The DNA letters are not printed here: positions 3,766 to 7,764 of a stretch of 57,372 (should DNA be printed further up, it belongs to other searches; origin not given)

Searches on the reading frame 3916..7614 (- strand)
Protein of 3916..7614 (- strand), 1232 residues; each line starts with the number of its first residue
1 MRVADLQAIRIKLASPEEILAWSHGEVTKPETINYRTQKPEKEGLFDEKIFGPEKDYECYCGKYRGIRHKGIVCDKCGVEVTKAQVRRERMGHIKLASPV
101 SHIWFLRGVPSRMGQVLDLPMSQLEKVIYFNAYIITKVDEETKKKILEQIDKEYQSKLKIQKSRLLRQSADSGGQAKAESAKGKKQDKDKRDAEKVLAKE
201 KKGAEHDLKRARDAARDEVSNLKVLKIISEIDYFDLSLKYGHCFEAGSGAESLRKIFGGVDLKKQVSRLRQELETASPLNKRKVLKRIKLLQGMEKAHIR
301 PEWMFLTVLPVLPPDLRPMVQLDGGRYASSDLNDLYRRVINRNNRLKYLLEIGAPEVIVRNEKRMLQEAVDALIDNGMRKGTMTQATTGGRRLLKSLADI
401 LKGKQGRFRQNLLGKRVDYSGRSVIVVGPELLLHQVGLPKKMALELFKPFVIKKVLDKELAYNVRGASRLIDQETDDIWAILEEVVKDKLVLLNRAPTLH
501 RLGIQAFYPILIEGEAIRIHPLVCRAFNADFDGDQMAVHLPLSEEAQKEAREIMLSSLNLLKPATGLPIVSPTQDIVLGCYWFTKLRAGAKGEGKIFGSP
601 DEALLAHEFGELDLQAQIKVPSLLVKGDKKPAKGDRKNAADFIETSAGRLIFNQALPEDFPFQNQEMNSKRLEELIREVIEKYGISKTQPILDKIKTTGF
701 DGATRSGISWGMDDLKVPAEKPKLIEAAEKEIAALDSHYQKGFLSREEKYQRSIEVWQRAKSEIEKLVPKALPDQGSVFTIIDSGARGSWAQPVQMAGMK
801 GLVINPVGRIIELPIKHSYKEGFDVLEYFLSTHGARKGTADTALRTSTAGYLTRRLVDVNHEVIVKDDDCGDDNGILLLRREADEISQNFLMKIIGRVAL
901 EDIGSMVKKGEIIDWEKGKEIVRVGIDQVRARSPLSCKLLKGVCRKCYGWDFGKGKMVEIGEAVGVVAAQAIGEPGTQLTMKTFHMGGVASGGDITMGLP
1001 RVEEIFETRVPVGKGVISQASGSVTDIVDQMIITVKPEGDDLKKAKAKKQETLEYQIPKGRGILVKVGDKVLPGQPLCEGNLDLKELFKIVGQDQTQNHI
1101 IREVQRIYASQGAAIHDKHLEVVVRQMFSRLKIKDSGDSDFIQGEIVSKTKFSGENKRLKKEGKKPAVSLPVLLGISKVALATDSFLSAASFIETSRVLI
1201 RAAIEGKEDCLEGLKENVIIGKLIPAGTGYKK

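Call 38: search_protein_families(library=pfam, proteins=[window:3916-7614:-], max_evalue=0.001)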
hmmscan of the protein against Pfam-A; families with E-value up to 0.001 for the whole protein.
window:3916-7614:- (1232 aa): 5 families
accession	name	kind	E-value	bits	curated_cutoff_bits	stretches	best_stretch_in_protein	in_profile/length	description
PF04997.17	RNA_pol_Rpb1_1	-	2.9e-79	267.1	39.7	1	6-412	4-312/312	RNA polymerase Rpb1, domain 1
PF04998.22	RNA_pol_Rpb1_5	-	8.4e-56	189.8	28.5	2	822-1067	1-162/267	RNA polymerase Rpb1, domain 5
PF00623.25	RNA_pol_Rpb1_2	-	9.4e-40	137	25.3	1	414-555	1-165/166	RNA polymerase Rpb1, domain 2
PF04983.23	RNA_pol_Rpb1_3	-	9.7e-22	78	28.9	1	559-715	1-162/162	RNA polymerase Rpb1, domain 3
PF05000.22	RNA_pol_Rpb1_4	-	5.1e-07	30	24.8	1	757-811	30-83/107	RNA polymerase Rpb1, domain 4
